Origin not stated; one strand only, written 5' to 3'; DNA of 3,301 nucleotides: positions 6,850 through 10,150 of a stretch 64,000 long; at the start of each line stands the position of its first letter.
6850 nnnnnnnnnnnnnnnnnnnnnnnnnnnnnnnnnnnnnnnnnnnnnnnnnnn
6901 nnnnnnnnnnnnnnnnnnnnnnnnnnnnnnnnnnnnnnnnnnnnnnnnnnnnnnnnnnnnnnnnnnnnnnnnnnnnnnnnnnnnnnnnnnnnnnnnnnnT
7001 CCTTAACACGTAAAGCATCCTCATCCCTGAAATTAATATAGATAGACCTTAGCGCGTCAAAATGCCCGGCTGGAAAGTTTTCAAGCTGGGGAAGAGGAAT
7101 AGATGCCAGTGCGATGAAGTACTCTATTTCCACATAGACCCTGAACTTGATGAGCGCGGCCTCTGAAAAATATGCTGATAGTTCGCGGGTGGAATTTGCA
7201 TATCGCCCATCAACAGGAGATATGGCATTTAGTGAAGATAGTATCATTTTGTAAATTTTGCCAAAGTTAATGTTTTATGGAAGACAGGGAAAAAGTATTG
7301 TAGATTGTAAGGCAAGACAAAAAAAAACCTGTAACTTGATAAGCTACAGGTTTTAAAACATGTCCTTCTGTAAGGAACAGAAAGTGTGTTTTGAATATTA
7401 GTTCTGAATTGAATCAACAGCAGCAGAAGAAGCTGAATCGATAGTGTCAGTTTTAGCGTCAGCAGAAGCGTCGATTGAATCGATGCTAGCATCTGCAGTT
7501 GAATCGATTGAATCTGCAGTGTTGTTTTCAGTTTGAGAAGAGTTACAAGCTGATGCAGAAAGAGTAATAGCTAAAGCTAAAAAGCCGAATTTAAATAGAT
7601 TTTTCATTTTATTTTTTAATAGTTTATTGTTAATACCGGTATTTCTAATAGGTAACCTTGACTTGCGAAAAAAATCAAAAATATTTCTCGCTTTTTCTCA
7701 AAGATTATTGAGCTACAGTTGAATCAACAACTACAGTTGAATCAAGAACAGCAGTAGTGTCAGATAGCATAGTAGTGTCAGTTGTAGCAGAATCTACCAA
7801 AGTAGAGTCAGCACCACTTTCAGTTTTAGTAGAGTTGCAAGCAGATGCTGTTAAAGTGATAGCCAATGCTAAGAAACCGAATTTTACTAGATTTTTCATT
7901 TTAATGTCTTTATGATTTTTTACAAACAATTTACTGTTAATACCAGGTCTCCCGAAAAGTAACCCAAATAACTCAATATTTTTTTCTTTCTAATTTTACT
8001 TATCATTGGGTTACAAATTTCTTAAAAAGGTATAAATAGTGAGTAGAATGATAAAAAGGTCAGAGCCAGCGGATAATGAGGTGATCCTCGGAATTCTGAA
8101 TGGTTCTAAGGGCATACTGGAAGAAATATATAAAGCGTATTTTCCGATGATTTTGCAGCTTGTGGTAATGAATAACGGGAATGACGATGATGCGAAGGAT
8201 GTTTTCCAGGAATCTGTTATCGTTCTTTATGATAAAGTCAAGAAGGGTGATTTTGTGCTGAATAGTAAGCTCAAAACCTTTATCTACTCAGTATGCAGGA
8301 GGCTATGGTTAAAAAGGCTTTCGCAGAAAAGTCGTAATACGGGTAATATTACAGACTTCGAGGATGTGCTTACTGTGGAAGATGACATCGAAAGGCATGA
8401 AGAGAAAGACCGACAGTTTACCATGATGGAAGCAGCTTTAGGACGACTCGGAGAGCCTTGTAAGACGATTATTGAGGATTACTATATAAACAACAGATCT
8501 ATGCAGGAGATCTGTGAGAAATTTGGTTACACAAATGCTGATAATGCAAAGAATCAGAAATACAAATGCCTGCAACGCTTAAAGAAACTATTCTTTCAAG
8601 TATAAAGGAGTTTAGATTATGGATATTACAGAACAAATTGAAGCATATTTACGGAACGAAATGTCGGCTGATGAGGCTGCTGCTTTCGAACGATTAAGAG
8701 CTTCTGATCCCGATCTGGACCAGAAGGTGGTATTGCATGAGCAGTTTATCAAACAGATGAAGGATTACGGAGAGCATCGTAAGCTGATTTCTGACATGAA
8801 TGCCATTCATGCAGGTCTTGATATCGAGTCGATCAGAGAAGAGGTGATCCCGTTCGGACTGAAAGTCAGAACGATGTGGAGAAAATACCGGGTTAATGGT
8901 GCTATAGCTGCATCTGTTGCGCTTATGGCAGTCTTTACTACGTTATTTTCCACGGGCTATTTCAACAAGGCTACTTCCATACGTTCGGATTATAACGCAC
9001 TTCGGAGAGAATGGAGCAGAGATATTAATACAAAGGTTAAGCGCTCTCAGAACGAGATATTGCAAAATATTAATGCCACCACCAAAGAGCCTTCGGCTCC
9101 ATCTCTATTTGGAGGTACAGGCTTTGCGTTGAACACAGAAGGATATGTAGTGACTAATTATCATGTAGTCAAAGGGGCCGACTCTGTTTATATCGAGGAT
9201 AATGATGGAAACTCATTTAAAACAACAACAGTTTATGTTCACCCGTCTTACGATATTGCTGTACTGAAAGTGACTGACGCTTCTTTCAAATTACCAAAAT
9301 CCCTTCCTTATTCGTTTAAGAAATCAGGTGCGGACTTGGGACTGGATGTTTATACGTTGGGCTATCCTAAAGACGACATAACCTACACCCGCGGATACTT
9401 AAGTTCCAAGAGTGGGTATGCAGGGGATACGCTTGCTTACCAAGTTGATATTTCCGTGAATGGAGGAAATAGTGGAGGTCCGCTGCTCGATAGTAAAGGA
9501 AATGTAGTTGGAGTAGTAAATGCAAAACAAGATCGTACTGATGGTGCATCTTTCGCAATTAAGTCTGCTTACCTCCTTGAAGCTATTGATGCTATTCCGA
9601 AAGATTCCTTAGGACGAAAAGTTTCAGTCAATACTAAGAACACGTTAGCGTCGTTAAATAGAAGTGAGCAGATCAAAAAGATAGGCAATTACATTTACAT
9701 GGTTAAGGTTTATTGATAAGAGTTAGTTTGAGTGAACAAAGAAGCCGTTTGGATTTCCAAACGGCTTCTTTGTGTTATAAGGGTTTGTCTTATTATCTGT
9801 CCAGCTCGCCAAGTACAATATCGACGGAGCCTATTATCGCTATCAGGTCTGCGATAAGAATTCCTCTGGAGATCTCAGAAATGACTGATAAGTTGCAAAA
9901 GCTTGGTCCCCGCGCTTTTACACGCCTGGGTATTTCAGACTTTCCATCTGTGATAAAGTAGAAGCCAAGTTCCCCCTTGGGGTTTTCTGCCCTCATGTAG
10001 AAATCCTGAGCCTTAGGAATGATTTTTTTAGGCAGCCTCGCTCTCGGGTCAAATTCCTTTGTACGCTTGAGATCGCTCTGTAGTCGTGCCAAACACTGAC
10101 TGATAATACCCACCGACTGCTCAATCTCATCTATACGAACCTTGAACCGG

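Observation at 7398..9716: Compact ECF-sigma regulon: one promoter motif precedes the sigma gene and two divergent mini-lipoprotein genes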

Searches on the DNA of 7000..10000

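Call 51: search_rna_families(source=window, start=7000, end=10000, threshold=evalue, max_evalue=1)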
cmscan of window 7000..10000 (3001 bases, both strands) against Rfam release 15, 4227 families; matches with E-value up to 1: 4.
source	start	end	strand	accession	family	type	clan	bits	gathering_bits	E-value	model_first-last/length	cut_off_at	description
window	9735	9774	+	RF03664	MIR6288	Gene; miRNA;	-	24.9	74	0.072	1-92/92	no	MIR6288 microRNA precursor family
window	8261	8360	+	RF00392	SNORA5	Gene; snRNA; snoRNA; HACA-box;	CL00024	24.4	30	0.031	1-134/134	no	Small nucleolar RNA SNORA5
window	9691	9771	+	RF02552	RcsR1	Gene; sRNA;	-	24.1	60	0.061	1-96/96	no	RcsR1 sRNA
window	9738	9821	-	RF02552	RcsR1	Gene; sRNA;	-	21.5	60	0.27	1-96/96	no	RcsR1 sRNA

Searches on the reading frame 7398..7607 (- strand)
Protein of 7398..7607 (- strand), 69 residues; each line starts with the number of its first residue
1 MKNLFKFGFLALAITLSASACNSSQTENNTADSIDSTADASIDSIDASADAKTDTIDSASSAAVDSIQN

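Call 4: search_protein_families(library=pfam, proteins=[window:7398-7607:-], max_evalue=0.1)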
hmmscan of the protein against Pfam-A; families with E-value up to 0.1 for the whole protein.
window:7398-7607:- (69 aa): 1 family
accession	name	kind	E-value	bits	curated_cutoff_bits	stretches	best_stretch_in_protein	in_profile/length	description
PF21827.1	New_glue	-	0.048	13.9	31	1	1-62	1-62/94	New glue protein family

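Call 5: search_protein_families(library=ncbifam, proteins=[window:7398-7607:-], max_evalue=0.1)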
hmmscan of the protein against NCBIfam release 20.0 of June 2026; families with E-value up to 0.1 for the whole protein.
window:7398-7607:- (69 aa): 3 families
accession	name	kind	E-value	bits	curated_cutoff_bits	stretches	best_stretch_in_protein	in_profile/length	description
NF050142.1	PG1828_fam_lipo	equivalog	1e-07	32.6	50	1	1-59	1-58/59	PG1828 family lipoprotein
NF047481.1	lipo_LIC12587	subfamily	0.0029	17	200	1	9-51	7-49/213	LIC12587 family lipoprotein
NF053689.1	BamJ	equivalog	0.012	15.9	100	1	1-57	1-58/184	BamJ family beta-barrel-assembly machinery protein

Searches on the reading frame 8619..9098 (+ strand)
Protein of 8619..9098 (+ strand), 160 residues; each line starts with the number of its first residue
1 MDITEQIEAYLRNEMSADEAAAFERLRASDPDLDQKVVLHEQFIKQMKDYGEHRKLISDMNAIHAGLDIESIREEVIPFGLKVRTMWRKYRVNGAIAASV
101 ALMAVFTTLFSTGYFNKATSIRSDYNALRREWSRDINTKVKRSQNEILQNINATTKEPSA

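Call 60: search_protein_representatives(protein=window:8619-9098:+)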
Query: 160 residues. Proteins with E-value up to 0.001 (for the whole library): 166; up to 1e-10: 31; up to 1e-30: 1. The best 150 are listed.
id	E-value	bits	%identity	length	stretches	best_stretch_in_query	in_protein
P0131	9.0e-38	145.3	50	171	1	2-157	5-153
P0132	7.2e-22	93.8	37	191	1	2-154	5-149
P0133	4.3e-20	88.0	34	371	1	3-149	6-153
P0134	5.1e-19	84.5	34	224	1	3-152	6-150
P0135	3.7e-18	81.8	39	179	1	15-155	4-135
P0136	1.4e-17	79.9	35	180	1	5-152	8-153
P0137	1.6e-17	79.7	37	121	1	3-115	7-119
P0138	1.2e-16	76.9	35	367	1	3-152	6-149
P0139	1.2e-16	76.9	38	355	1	5-154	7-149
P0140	1.4e-15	73.4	34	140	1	3-121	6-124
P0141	1.8e-15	73.1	40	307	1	5-142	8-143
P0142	9.5e-15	70.7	35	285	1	5-154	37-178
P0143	1.5e-14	70.1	38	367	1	5-120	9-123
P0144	2.8e-14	69.2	33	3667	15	18-89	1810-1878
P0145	3.7e-14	68.8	37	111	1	3-108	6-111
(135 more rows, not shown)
